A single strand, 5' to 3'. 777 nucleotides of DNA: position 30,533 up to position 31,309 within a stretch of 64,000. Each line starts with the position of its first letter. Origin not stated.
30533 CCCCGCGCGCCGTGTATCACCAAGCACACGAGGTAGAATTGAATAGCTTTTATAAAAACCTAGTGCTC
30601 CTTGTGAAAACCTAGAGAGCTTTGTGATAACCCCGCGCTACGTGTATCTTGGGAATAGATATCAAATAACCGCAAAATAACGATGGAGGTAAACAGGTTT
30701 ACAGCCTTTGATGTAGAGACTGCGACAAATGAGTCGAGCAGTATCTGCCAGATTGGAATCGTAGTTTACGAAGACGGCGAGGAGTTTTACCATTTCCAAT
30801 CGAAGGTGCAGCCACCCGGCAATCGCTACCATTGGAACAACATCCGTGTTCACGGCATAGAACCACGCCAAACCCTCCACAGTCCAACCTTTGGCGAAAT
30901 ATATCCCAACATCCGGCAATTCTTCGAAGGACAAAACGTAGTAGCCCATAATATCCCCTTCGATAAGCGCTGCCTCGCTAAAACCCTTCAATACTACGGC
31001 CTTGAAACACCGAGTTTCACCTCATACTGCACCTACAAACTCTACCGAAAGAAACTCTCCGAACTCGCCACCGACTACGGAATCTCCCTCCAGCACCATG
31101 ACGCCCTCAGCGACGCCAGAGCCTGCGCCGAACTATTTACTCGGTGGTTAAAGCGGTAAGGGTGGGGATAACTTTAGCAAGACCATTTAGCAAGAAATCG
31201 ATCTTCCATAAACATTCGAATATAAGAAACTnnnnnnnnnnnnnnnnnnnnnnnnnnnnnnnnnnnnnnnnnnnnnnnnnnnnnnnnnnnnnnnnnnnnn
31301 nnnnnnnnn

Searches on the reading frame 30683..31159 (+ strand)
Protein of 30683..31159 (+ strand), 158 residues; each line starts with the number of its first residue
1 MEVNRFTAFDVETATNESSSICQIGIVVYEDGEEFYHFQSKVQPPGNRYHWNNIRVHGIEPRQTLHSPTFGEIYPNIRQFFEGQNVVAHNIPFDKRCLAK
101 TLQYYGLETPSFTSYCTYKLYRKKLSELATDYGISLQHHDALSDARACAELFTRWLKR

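Call 10: search_protein_families(library=pfam, proteins=[window:30683-31159:+])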
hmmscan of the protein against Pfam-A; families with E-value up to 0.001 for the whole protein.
window:30683-31159:+ (158 aa): 2 families
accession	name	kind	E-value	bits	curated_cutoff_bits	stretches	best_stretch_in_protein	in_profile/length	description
PF00929.31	RNase_T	-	1.1e-14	55.8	24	1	8-152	2-164/164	Exonuclease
PF16473.11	Rv2179c-like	-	4.4e-10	40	27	1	8-153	4-174/177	3'-5' exoribonuclease Rv2179c-like domain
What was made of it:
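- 30683..31159 (+): DEDD (RNase_T/DnaQ-like) 3'-5' exonuclease, 158 aa, the right flank of the array. Pfam PF00929 and PF16473 (call 10).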

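Call 12: find_encoding_contigs(protein=window:30683-31159:+, flank=5000, max_places=10)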
Protein window:30683-31159:+ (158 aa): no gene with exactly this product is on record in the collection.

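Call 31: find_homologous_proteins(query=window:30683-31156:+, max_evalue=1e-10)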
Query window:30683-31156:+ (158 aa): 770 proteins with E <= 1e-10 among 778 candidates; the best 120 are listed.
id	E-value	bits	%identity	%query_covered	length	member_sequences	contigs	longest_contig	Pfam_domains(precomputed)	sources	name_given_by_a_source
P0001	2.8e-104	364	99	100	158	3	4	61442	PF00929.32,PF16473.12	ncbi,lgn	-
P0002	6.8e-60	220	59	100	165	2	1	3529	PF00929.32,PF16473.12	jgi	jgi:DNA polymerase-3 subunit epsilon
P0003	1.4e-48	183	52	97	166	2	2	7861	PF00929.32,PF16473.12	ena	-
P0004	2.4e-48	182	54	96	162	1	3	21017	PF00929.32,PF16473.12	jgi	jgi:DNA polymerase-3 subunit epsilon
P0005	8.2e-48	180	54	99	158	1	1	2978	PF00929.32,PF16473.12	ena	-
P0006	1.0e-47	180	52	98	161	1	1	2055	PF00929.32,PF16473.12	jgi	jgi:DNA polymerase-3 subunit epsilon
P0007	2.8e-47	179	52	96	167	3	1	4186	PF00929.32,PF16473.12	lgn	-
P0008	3.1e-47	178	54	98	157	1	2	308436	PF00929.32,PF16473.12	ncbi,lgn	ncbi:MAG: 3'-5' exonuclease [Opitutaceae bacterium]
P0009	3.9e-47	178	52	96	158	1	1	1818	PF00929.32,PF16473.12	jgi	jgi:DNA polymerase-3 subunit epsilon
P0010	4.2e-47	178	53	96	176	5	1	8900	PF00929.32,PF16473.12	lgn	-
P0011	6.3e-46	174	51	97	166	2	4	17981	PF00929.32,PF16473.12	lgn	-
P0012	9.5e-46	174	50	99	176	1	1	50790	PF00929.32,PF16473.12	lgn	-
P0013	1.2e-45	173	55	94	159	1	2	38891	PF00929.32,PF16473.12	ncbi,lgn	ncbi:MAG: 3'-5' exonuclease [Opitutaceae bacterium]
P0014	1.6e-45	173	53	94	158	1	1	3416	PF00929.32,PF16473.12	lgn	-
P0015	1.8e-45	173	52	97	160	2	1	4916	PF00929.32,PF16473.12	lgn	-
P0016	2.5e-45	172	53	98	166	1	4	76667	PF00929.32,PF16473.12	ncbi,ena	-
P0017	3.1e-45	172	52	98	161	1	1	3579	PF00929.32,PF16473.12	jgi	jgi:DNA polymerase-3 subunit epsilon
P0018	3.1e-45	172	54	96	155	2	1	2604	PF00929.32,PF16473.12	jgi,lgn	jgi:DNA polymerase-3 subunit epsilon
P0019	6.5e-45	171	53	96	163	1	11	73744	PF00929.32,PF16473.12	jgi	jgi:DNA polymerase III subunit epsilon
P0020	6.5e-45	171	49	99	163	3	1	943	PF00929.32,PF16473.12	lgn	-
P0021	7.2e-45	171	52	96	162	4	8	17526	PF00929.32,PF16473.12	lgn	-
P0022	7.5e-45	171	52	96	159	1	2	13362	PF00929.32,PF16473.12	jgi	jgi:DNA polymerase-3 subunit epsilon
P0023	8.6e-45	171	52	97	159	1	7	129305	PF00929.32,PF16473.12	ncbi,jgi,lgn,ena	-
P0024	9.5e-45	170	54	96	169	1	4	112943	PF00929.32,PF16473.12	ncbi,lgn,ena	-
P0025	9.5e-45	170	52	98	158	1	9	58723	PF00929.32,PF16473.12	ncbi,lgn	ncbi:MAG: 3'-5' exonuclease [Lentimonas sp.]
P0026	1.1e-44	170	53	93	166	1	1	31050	PF00929.32,PF16473.12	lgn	-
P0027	1.2e-44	170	54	93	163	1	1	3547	PF00929.32,PF16473.12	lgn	-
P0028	1.3e-44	170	51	96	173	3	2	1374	PF00929.32,PF16473.12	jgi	jgi:DNA polymerase-3 subunit epsilon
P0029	1.5e-44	170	53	96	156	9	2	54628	PF00929.32,PF16473.12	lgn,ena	-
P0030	1.7e-44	170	51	96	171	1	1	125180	PF00929.32,PF16473.12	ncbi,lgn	-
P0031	1.9e-44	169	54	98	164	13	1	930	PF00929.32,PF16473.12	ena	-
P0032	2.1e-44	169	53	96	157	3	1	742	PF00929.32,PF16473.12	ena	-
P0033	4.2e-44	168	52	97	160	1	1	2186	PF00929.32,PF16473.12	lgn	-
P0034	4.4e-44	168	52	96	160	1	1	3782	PF00929.32,PF16473.12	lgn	-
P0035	4.6e-44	168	50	96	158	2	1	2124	PF00929.32,PF16473.12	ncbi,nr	ncbi:MAG TPA: 3'-5' exonuclease [Adhaeribacter sp.]|nr:3'-5' exonuclease [Adhaeribacter sp.]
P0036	7.5e-44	167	55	96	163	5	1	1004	PF00929.32,PF16473.12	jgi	-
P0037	8.4e-44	167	49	97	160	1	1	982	PF00929.32,PF16473.12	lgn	-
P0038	8.8e-44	167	49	98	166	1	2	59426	PF00929.32,PF13482.13,PF16473.12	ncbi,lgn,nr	ncbi:MAG TPA: 3'-5' exonuclease [Edaphocola sp.]|nr:3'-5' exonuclease [Edaphocola sp.]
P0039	9.1e-44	167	50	96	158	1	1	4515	PF00929.32,PF16473.12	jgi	jgi:DNA polymerase III subunit epsilon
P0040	9.6e-44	167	51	99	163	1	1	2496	PF00929.32,PF16473.12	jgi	jgi:DNA polymerase-3 subunit epsilon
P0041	1.1e-43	167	53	97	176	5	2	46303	PF00929.32,PF16473.12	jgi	jgi:DNA polymerase III subunit epsilon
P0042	1.2e-43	167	52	98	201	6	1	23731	PF00929.32,PF16473.12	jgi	-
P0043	1.4e-43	167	52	96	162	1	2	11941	PF00929.32,PF16473.12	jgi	jgi:DNA polymerase-3 subunit epsilon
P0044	1.7e-43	166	50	99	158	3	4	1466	PF00929.32,PF16473.12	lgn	-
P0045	2.0e-43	166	50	99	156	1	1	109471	PF00929.32,PF16473.12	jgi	jgi:DNA polymerase-3 subunit epsilon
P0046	2.1e-43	166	52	95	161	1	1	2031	PF00929.32,PF16473.12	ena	-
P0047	2.2e-43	166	50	99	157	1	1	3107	PF00929.32,PF16473.12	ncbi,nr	ncbi:MAG: 3'-5' exonuclease [Bacteroidota bacterium]|nr:3'-5' exonuclease [Bacteroidota bacterium]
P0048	2.4e-43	166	51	96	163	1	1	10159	PF00929.32,PF16473.12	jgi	jgi:DNA polymerase-3 subunit epsilon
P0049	2.7e-43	166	50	96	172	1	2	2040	PF00929.32,PF16473.12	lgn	-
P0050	3.1e-43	165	52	97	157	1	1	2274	PF00929.32,PF16473.12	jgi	jgi:DNA polymerase-3 subunit epsilon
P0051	3.1e-43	165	48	98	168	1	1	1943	PF00929.32,PF16473.12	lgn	-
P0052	3.4e-43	165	53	95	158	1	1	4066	PF00929.32,PF16473.12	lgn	-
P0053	3.8e-43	165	52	99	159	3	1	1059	PF00929.32,PF16473.12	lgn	-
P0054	4.1e-43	165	52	95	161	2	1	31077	PF00929.32,PF16473.12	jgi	-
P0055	4.2e-43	165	49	97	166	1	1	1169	PF00929.32,PF16473.12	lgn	-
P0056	4.4e-43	165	50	98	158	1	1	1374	PF00929.32,PF16473.12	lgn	-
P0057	4.4e-43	165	50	97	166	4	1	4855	PF00929.32,PF16473.12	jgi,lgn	-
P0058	4.4e-43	165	52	96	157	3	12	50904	PF00929.32,PF16473.12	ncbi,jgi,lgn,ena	jgi:DNA polymerase-3 subunit epsilon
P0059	4.8e-43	165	52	99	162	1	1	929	PF00929.32,PF16473.12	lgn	-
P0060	5.3e-43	165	53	96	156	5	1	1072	PF00929.32,PF16473.12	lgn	-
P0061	6.1e-43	164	50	99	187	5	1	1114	PF00929.32,PF16473.12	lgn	-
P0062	6.6e-43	164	51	97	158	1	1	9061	PF00929.32,PF16473.12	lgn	-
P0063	7.7e-43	164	52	97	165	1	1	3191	PF00929.32,PF16473.12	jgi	jgi:DNA polymerase III subunit epsilon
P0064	8.0e-43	164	52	97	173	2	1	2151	PF00929.32,PF16473.12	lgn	-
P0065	8.8e-43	164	49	96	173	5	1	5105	PF00929.32,PF16473.12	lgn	-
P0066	1.0e-42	164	52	97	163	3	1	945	PF00929.32,PF16473.12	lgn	-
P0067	1.0e-42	164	48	97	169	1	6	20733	PF00929.32,PF16473.12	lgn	-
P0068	1.1e-42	164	50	97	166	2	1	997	PF00929.32,PF16473.12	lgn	-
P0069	1.1e-42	164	51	96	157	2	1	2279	PF00929.32,PF16473.12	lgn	-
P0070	1.2e-42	164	51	97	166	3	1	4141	PF00929.32,PF16473.12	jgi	jgi:DNA polymerase-3 subunit epsilon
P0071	1.2e-42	163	50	97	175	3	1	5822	PF00929.32,PF16473.12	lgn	-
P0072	1.3e-42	163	52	96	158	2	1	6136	PF00929.32,PF16473.12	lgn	-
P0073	1.3e-42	163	50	99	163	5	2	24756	PF00929.32,PF16473.12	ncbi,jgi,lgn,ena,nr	ncbi:MAG TPA: 3'-5' exonuclease [Bacteroidia bacterium]|jgi:DNA polymerase-3 subunit epsilon|nr:3'-5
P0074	1.3e-42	163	52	99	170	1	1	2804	PF00929.32,PF16473.12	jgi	jgi:DNA polymerase-3 subunit epsilon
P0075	1.6e-42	163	50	96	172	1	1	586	PF00929.32,PF16473.12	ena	-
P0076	1.8e-42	163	51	95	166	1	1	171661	PF00929.32,PF16473.12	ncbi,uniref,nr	ncbi:3'-5' exonuclease [Pedobacter sp. SYSU D00535]|uniref:3'-5' exonuclease n=1 Tax=Pedobacter sp. 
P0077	1.8e-42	163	51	96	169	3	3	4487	PF00929.32,PF16473.12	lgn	-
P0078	2.4e-42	163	49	99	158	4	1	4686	PF00929.32,PF16473.12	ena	-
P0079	2.4e-42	163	51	100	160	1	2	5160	PF00929.32,PF16473.12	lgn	-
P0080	2.5e-42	163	52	96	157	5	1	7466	PF00929.32,PF16473.12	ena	-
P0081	2.9e-42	162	52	98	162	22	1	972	PF00929.32,PF16473.12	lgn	-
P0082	3.2e-42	162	51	97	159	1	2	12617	PF00929.32,PF16473.12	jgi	jgi:DNA polymerase-3 subunit epsilon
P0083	3.3e-42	162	49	99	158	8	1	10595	PF00929.32,PF16473.12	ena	-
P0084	3.4e-42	162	49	98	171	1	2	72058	PF00929.32,PF16473.12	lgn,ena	-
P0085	3.6e-42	162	53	95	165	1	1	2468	PF00929.32,PF16473.12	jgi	jgi:DNA polymerase III subunit epsilon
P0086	3.9e-42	162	52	96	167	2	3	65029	PF00929.32,PF16473.12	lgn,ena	-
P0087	4.3e-42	162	49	100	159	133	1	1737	PF00929.32,PF16473.12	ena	-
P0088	4.8e-42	162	49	99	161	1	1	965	PF00929.32,PF16473.12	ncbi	-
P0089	5.1e-42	161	50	99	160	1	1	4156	PF00929.32,PF16473.12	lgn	-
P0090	5.1e-42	161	48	100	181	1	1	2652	PF00929.32,PF16473.12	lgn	-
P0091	5.2e-42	161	51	99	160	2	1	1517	PF00929.32,PF16473.12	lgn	-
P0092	5.3e-42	161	51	96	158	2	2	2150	PF00929.32,PF16473.12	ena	-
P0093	5.3e-42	161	49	97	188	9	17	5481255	PF00929.32,PF16473.12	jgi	jgi:DNA polymerase-3 subunit epsilon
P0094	5.3e-42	161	52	99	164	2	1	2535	PF00929.32,PF16473.12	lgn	-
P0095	5.6e-42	161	52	97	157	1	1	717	PF00929.32,PF16473.12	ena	-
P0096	5.8e-42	161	52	96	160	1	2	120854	PF00929.32,PF16473.12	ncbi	-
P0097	7.0e-42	161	53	97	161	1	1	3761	PF00929.32,PF16473.12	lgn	-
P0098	7.1e-42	161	50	98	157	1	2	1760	PF00929.32,PF16473.12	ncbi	-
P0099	7.8e-42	161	51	94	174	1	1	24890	PF00929.32,PF16473.12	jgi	jgi:DNA polymerase III subunit epsilon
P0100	7.9e-42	161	50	98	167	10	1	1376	PF00929.32,PF16473.12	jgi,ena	-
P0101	7.9e-42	161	50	97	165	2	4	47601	PF00929.32,PF16473.12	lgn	-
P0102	8.1e-42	161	50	99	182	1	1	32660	PF00929.32,PF16473.12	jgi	jgi:DNA polymerase-3 subunit epsilon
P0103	9.3e-42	161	51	97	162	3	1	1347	PF00929.32,PF16473.12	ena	-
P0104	1.0e-41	161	50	97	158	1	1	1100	PF00929.32,PF16473.12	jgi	jgi:DNA polymerase-3 subunit epsilon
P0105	1.1e-41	160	50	97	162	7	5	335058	PF00929.32,PF16473.12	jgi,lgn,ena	jgi:DNA polymerase-3 subunit epsilon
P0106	1.5e-41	160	52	95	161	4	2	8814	PF00929.32,PF16473.12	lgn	-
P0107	1.6e-41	160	50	97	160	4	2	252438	PF00929.32,PF16473.12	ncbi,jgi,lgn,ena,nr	ncbi:MAG: exonuclease [Bacteroidetes bacterium]|nr:exonuclease [Bacteroidota bacterium]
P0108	1.6e-41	160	53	96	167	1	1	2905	PF00929.32,PF16473.12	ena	-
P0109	1.6e-41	160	52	96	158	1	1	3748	PF00929.32,PF16473.12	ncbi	-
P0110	1.7e-41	160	49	98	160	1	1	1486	PF00929.32,PF16473.12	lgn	-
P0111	1.8e-41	160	53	94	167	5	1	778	PF00929.32,PF16473.12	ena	-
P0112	1.8e-41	160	49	96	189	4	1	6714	PF00929.32,PF16473.12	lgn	-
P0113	2.0e-41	160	49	98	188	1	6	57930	PF00929.32,PF16473.12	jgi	jgi:DNA polymerase-3 subunit epsilon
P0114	2.0e-41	160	48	97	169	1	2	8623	PF00929.32,PF16473.12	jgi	jgi:DNA polymerase-3 subunit epsilon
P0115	2.2e-41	159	52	92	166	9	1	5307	PF00929.32,PF16473.12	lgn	-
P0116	2.3e-41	159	50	96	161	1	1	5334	PF00929.32,PF16473.12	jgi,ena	-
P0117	2.6e-41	159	52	96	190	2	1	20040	PF00929.32,PF16473.12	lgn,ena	-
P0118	2.8e-41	159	52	96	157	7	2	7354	PF00929.32,PF16473.12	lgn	-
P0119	2.9e-41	159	50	94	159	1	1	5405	PF00929.32,PF16473.12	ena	-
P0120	3.7e-41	159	48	99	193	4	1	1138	PF00929.32,PF16473.12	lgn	-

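Call 32: find_encoding_contigs(protein=P0001, flank=6000, max_places=10)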
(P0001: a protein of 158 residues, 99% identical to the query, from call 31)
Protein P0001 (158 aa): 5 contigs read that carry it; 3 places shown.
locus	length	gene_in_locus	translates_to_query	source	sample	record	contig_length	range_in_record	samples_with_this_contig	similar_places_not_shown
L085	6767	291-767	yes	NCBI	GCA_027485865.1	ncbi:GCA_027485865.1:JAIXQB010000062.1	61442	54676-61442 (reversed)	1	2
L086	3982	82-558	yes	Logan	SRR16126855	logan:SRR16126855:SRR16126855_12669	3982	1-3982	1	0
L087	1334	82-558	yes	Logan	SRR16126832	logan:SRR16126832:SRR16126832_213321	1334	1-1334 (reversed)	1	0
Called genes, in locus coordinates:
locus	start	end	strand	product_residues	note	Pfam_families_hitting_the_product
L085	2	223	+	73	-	?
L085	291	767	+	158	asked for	PF16473:Rv2179c-like, PF00929:RNase_T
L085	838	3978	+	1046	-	PF09565:RE_NgoFVII (weak), PF13091:PLDc_2, PF00270:DEAD, PF04851:ResIII, PF18766:SWI2_SNF2, PF00271:Helicase_C, PF11907:DUF3427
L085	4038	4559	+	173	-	PF00293:NUDIX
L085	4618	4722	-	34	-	-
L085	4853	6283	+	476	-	PF18962:Por_Secre_tail (weak)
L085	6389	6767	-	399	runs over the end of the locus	PF13795:HupE_UreJ_2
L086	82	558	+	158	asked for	PF16473:Rv2179c-like, PF00929:RNase_T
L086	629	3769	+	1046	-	PF09565:RE_NgoFVII (weak), PF13091:PLDc_2, PF00270:DEAD, PF04851:ResIII, PF18766:SWI2_SNF2, PF00271:Helicase_C, PF11907:DUF3427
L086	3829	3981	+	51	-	?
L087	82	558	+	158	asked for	PF16473:Rv2179c-like, PF00929:RNase_T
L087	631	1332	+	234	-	?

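Call 33: list_cluster_members(proteins=[P0001])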
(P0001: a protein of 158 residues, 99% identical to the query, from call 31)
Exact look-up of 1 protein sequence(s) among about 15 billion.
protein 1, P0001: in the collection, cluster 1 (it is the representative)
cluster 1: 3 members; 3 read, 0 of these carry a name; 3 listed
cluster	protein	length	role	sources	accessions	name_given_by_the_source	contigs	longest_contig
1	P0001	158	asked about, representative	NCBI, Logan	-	-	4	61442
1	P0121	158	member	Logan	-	-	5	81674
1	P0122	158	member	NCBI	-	-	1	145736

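Call 35: find_encoding_contigs(protein=P0122, flank=6000, max_places=10)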
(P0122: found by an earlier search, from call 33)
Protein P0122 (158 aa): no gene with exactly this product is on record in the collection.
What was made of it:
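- Tried and rejected: The look-up of cluster member P0122 failed (call 35).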

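Call 36: find_encoding_contigs(protein=P0121, flank=3000, max_places=10)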
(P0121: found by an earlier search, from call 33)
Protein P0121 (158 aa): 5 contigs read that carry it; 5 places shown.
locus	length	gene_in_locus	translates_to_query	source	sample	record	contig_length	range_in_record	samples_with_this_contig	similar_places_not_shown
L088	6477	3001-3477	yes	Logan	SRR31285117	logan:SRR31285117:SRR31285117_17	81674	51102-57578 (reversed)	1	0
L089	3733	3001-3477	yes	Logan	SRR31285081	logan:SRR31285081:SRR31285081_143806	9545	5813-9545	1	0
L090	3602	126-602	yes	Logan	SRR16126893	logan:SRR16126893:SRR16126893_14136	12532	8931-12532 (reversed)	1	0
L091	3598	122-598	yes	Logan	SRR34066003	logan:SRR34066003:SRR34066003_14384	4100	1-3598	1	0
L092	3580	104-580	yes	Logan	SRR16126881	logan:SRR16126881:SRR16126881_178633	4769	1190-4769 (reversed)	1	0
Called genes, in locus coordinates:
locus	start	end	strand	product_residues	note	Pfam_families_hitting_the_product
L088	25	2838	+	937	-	PF00005:ABC_tran (faint), PF02463:SMC_N (faint), PF13191:AAA_16 (faint), PF13481:AAA_25 (faint), PF13555:AAA_29 (faint), PF20703:nSTAND1 (faint), PF17760:UvrA_inter, PF17755:UvrA_DNA-bind, +1 more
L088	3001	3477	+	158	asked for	PF16473:Rv2179c-like, PF00929:RNase_T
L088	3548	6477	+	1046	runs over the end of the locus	PF09565:RE_NgoFVII (weak), PF13091:PLDc_2, PF00270:DEAD, PF04851:ResIII, PF18766:SWI2_SNF2, PF00271:Helicase_C, PF11907:DUF3427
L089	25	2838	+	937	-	PF00005:ABC_tran (faint), PF02463:SMC_N (faint), PF13191:AAA_16 (faint), PF13481:AAA_25 (faint), PF13555:AAA_29 (faint), PF20703:nSTAND1 (faint), PF17760:UvrA_inter, PF17755:UvrA_DNA-bind, +1 more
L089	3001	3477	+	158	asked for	PF16473:Rv2179c-like, PF00929:RNase_T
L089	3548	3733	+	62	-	?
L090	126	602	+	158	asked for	PF16473:Rv2179c-like, PF00929:RNase_T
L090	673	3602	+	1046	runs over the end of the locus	PF09565:RE_NgoFVII (weak), PF13091:PLDc_2, PF00270:DEAD, PF04851:ResIII, PF18766:SWI2_SNF2, PF00271:Helicase_C, PF11907:DUF3427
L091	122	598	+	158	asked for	PF16473:Rv2179c-like, PF00929:RNase_T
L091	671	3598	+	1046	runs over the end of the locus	PF09565:RE_NgoFVII (weak), PF13091:PLDc_2, PF00270:DEAD, PF04851:ResIII, PF18766:SWI2_SNF2, PF00271:Helicase_C, PF11907:DUF3427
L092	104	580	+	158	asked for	PF16473:Rv2179c-like, PF00929:RNase_T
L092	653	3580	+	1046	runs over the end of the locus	PF09565:RE_NgoFVII (weak), PF13091:PLDc_2, PF00270:DEAD, PF04851:ResIII, PF18766:SWI2_SNF2, PF00271:Helicase_C, PF11907:DUF3427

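Call 39: search_protein_families(library=padloc, proteins=[window:30683-31159:+], max_evalue=0.01)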
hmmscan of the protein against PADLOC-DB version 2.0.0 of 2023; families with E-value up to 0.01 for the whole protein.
window:30683-31159:+ (158 aa): 4 families
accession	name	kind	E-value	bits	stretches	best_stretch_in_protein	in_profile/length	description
PDLC01247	DEDDh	-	1.4e-26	91.8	1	8-152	2-138/139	"CAS-I,CAS-II,CAS-III,CAS-IV,CAS-V,CAS-VI; associated"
PDLC05027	PDC-S48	-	7.2e-26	89.2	1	1-157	1-168/411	-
PDLC05028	PDC-S48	-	2.9e-19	67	1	6-156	20-180/512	-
PDLC00753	Effector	-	0.0008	17.2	0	125-154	145-175/184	Exonuclease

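Call 41: find_encoding_contigs(protein=P0002, flank=4000, max_places=4)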
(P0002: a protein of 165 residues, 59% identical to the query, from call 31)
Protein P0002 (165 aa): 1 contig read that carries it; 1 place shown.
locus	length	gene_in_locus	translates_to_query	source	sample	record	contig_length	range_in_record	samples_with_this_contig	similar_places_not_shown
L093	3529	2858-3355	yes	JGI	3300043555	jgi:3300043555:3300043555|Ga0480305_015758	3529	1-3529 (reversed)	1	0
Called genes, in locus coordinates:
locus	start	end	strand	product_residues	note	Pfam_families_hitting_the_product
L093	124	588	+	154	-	PF18962:Por_Secre_tail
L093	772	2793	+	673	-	PF18962:Por_Secre_tail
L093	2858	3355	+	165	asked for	PF16473:Rv2179c-like (weak), PF00929:RNase_T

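Call 42: find_encoding_contigs(protein=P0004, flank=4000, max_places=4)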
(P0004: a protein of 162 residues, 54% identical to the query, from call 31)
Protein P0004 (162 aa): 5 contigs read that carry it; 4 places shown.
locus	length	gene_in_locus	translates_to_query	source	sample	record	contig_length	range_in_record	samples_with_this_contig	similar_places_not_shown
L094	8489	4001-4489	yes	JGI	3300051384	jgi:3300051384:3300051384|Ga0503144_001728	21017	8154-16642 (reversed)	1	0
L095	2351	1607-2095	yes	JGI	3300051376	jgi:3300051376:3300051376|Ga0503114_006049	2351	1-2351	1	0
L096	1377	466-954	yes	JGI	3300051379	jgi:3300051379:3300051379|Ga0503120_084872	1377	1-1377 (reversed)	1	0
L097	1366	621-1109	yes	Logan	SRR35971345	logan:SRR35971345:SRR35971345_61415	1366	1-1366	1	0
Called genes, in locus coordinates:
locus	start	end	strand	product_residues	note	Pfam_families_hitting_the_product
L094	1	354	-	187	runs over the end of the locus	-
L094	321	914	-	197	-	PF21711:DCTN5 (faint), PF00132:Hexapep, PF25087:GMPPB_C (faint), PF25084:LbH_EIF2B (weak), PF00132:Hexapep (weak), PF14602:Hexapep_2 (weak), PF00132:Hexapep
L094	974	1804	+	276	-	PF00303:Thymidylat_synt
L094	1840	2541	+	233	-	PF01144:CoA_trans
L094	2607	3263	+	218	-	PF01144:CoA_trans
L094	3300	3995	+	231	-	PF01810:LysE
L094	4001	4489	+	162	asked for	PF00929:RNase_T, PF16473:Rv2179c-like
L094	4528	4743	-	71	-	-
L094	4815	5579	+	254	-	PF13568:OMP_b-brl_2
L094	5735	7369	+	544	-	PF00171:Aldedh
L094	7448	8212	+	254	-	PF01027:Bax1-I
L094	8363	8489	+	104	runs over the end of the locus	PF11950:DUF3467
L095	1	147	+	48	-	?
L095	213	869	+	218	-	PF01144:CoA_trans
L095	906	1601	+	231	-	PF01810:LysE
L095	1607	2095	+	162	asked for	PF00929:RNase_T, PF16473:Rv2179c-like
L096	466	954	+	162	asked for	PF00929:RNase_T, PF16473:Rv2179c-like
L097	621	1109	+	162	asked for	PF00929:RNase_T, PF16473:Rv2179c-like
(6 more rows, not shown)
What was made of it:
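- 30683..31159 (+): Homologues of at most 59% identity are stand-alone genes in other contexts (calls 31, 41, 42).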
